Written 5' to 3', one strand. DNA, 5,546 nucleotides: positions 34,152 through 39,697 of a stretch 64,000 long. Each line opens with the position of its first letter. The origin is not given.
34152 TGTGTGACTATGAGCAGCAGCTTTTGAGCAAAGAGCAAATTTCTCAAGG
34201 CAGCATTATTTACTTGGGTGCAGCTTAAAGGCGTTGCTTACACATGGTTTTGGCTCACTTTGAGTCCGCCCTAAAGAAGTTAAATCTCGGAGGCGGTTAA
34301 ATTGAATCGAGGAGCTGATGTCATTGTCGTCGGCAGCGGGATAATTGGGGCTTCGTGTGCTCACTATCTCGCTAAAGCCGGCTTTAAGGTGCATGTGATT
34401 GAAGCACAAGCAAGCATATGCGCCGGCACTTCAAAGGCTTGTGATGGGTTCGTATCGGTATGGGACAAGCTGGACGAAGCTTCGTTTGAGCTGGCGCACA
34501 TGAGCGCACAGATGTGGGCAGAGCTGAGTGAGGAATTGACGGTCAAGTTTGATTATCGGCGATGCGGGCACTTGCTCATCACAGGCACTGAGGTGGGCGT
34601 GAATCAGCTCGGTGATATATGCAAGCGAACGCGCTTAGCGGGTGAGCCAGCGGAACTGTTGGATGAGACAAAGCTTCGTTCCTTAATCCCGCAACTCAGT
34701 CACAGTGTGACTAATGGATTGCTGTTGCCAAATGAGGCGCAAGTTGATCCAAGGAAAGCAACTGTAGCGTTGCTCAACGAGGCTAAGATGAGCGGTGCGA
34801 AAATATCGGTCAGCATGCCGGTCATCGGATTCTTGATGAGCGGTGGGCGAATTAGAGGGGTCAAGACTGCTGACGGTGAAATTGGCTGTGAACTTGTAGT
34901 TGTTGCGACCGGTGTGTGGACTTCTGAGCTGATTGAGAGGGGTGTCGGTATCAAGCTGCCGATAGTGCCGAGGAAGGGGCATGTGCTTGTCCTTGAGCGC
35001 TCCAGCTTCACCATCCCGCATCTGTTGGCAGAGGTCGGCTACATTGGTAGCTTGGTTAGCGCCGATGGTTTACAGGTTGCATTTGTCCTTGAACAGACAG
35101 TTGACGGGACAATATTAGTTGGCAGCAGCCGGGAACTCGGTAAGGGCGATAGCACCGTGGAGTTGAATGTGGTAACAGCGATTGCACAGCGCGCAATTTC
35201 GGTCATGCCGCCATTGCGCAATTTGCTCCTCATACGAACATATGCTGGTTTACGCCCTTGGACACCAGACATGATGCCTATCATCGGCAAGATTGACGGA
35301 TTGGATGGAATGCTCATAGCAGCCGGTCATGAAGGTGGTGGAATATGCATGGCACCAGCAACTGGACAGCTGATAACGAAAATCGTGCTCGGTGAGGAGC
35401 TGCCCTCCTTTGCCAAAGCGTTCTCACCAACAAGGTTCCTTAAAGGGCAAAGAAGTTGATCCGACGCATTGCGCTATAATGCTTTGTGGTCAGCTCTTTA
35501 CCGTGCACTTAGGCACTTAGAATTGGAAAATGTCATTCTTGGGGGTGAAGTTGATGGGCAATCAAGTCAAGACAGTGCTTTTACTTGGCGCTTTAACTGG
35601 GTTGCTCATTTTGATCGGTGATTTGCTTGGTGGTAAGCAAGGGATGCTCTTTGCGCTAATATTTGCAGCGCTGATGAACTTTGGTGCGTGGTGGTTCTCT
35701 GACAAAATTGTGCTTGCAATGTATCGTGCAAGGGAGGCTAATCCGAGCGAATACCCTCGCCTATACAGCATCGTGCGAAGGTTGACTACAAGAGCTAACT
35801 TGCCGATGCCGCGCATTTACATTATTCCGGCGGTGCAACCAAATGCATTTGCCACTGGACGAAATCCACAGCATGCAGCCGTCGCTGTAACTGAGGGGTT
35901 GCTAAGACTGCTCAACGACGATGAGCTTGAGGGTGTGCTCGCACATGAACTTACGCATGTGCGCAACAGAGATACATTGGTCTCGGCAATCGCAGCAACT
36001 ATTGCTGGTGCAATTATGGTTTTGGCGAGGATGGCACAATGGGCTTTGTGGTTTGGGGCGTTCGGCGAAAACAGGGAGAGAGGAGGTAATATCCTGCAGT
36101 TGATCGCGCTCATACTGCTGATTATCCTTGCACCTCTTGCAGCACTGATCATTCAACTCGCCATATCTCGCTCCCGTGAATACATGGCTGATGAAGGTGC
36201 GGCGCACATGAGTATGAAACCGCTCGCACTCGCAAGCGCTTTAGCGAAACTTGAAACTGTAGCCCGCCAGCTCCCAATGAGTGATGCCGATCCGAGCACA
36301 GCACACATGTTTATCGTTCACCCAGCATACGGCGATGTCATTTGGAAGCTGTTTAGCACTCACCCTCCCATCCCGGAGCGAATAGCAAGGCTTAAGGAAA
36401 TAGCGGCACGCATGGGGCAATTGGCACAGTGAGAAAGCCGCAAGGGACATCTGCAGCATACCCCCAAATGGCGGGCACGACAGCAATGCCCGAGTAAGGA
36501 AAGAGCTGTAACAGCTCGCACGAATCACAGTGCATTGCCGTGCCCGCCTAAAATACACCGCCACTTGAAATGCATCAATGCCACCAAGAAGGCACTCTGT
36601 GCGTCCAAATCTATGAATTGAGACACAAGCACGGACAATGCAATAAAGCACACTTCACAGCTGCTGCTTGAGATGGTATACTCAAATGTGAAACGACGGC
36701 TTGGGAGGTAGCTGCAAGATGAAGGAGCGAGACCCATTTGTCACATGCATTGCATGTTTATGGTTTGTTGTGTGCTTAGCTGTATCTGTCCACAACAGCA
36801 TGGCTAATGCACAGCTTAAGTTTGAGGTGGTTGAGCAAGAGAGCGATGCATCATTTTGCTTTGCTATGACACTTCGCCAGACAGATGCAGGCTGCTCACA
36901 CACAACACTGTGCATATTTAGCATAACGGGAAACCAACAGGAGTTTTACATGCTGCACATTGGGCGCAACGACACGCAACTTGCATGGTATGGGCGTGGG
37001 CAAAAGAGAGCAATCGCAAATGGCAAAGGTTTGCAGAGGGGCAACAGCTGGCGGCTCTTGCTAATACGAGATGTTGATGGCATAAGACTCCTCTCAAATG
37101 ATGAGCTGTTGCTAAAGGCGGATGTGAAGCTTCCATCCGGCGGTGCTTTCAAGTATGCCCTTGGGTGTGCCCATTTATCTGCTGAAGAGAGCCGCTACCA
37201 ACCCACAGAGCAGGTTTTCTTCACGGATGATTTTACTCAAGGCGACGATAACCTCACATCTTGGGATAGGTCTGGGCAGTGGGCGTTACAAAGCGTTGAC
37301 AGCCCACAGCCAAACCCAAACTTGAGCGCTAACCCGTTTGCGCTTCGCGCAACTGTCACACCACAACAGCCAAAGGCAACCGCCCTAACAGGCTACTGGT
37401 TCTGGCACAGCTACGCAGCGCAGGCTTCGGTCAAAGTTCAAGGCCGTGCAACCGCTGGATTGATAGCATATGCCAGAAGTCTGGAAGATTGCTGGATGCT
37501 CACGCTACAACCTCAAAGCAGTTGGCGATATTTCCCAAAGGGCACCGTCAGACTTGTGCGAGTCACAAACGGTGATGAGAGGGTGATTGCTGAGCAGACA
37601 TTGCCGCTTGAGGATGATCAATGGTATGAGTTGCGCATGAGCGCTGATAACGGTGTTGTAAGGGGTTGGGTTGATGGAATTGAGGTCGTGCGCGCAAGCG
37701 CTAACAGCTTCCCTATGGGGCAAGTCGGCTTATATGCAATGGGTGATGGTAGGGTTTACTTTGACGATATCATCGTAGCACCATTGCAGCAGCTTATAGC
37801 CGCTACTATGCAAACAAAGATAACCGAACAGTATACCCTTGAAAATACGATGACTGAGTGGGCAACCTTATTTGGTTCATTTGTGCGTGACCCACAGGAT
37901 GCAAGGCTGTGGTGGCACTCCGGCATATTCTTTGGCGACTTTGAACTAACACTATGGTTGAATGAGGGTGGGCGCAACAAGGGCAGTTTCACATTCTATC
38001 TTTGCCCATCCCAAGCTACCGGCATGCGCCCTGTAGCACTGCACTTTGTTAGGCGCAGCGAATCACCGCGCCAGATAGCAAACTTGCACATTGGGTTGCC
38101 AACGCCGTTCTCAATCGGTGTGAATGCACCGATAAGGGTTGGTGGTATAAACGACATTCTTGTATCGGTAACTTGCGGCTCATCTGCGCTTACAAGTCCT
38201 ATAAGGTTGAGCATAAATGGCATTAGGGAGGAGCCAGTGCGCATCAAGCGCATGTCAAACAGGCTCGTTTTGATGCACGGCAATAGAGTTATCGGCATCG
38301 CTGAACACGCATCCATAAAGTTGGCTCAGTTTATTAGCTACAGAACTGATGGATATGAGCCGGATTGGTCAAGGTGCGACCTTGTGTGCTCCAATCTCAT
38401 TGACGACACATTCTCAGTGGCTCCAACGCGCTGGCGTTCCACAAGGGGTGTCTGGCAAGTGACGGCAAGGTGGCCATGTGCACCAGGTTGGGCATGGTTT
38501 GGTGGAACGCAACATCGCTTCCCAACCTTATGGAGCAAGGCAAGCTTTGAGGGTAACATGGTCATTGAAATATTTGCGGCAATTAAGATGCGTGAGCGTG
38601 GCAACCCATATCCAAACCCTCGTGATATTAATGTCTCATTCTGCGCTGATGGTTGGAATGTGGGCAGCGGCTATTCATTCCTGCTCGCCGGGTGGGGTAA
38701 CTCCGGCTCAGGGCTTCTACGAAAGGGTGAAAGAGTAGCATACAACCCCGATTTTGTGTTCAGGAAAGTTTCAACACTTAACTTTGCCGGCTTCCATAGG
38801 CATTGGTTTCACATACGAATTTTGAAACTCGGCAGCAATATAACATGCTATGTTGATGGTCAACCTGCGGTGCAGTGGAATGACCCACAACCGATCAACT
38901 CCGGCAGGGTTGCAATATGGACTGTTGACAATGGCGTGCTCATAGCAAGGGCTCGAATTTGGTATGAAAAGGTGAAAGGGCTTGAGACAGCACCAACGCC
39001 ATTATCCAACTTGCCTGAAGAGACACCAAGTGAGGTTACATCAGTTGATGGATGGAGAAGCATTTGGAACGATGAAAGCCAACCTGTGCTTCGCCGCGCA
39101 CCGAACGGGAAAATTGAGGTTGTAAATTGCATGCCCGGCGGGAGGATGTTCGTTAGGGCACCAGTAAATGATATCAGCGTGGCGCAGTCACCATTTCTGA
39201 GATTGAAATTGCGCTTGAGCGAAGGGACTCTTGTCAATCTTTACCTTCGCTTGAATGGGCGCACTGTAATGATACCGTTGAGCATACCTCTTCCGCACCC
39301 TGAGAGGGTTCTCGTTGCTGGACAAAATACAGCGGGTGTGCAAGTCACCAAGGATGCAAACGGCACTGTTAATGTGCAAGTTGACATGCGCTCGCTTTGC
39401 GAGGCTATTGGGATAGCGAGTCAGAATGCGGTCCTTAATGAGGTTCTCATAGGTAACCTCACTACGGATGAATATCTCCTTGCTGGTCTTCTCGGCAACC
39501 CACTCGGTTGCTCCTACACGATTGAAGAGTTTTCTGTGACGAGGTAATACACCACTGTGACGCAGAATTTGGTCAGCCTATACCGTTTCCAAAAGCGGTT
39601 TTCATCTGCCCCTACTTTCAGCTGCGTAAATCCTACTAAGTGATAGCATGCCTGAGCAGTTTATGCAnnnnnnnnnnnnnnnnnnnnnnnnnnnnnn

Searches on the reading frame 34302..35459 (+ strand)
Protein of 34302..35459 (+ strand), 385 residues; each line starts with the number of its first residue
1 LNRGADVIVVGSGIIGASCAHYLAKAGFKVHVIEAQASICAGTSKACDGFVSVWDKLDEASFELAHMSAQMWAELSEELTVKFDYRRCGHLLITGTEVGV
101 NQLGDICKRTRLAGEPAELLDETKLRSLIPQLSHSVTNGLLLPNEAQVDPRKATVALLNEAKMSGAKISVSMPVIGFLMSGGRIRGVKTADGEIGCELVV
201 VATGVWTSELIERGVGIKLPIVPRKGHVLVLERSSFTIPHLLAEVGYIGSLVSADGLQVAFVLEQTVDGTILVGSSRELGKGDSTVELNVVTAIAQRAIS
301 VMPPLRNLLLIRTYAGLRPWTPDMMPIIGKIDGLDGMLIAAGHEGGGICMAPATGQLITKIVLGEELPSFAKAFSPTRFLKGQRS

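Call 10: search_protein_families(library=pfam, proteins=[window:34302-35459:+], max_evalue=0.00001)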
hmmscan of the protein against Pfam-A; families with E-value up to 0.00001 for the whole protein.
window:34302-35459:+ (385 aa): 6 families
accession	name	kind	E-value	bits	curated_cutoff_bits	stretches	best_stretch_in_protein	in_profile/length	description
PF01266.30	DAO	-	3.6e-72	244.3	27.9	1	6-360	1-352/353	FAD dependent oxidoreductase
PF13450.12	NAD_binding_8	-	2e-08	34.8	21.9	1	9-40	1-32/68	NAD(P)-binding Rossmann-like domain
PF07992.20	Pyr_redox_2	-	1.3e-07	31.8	26.1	0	5-47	143-185/291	Pyridine nucleotide-disulphide oxidoreductase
PF00890.30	FAD_binding_2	-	3.1e-07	30.4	20.4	1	6-200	1-191/414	FAD binding domain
PF01946.23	Thi4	-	6.2e-07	29.3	26.2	1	5-50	18-64/235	Thi4 family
PF00070.33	Pyr_redox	-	3.4e-06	27.9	22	0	7-41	2-36/82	Pyridine nucleotide-disulphide oxidoreductase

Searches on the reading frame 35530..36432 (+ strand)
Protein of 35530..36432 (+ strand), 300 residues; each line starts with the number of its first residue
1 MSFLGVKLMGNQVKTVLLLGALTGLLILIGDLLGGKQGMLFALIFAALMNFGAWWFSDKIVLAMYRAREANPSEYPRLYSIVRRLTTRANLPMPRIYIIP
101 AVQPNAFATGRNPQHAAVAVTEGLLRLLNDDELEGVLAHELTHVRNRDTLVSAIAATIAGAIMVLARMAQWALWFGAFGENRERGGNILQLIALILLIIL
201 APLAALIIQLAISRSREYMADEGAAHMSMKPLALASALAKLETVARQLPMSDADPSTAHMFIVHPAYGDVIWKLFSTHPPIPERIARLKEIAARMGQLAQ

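Call 11: search_protein_families(library=pfam, proteins=[window:35530-36432:+], max_evalue=0.00001)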
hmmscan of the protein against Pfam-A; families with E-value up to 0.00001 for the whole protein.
window:35530-36432:+ (300 aa): 1 family
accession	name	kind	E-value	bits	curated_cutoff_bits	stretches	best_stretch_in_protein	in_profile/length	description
PF01435.24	Peptidase_M48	-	1.1e-36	126.9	20.3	1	74-291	3-185/186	Peptidase family M48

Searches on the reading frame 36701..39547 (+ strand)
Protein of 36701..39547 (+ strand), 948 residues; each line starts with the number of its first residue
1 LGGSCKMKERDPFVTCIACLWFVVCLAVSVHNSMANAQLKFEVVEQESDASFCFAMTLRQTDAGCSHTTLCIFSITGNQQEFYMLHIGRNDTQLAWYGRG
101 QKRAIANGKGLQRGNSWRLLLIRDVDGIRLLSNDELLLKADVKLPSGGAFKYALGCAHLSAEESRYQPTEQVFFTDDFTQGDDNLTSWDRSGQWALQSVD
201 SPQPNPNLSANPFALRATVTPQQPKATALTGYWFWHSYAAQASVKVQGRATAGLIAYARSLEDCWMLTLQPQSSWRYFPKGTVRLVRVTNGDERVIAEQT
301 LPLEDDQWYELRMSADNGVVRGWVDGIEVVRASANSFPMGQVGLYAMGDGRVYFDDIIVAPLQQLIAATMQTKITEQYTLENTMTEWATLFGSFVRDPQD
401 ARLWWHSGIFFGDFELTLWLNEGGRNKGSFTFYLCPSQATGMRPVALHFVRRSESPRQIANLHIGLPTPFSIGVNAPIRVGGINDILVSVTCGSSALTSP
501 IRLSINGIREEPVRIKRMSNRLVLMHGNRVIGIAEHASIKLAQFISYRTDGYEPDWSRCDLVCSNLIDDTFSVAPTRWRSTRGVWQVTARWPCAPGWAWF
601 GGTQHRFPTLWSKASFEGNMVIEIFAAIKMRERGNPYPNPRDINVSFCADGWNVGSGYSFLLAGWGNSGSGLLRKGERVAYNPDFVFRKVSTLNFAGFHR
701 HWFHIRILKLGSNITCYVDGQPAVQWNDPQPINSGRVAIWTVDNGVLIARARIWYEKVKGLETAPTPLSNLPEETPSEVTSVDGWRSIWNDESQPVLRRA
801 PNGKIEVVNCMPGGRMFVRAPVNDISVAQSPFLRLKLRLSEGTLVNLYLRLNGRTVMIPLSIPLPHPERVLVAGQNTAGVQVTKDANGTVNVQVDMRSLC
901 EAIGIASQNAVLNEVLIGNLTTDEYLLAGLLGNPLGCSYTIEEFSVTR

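Call 11: search_protein_families(library=pfam, proteins=[window:36701-39547:+], max_evalue=0.00001)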
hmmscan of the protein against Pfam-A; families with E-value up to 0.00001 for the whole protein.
window:36701-39547:+ (948 aa): 1 family
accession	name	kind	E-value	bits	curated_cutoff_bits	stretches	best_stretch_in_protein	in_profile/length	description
PF06439.18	3keto-disac_hyd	-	6.1e-06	26.8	26.8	0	297-358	116-185/187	3-keto-disaccharide hydrolase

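Call 21: search_protein_families(library=padloc, proteins=[window:36701-39547:+], max_evalue=0.01)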
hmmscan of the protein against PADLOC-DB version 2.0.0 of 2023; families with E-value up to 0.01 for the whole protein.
window:36701-39547:+ (948 aa): 0 families
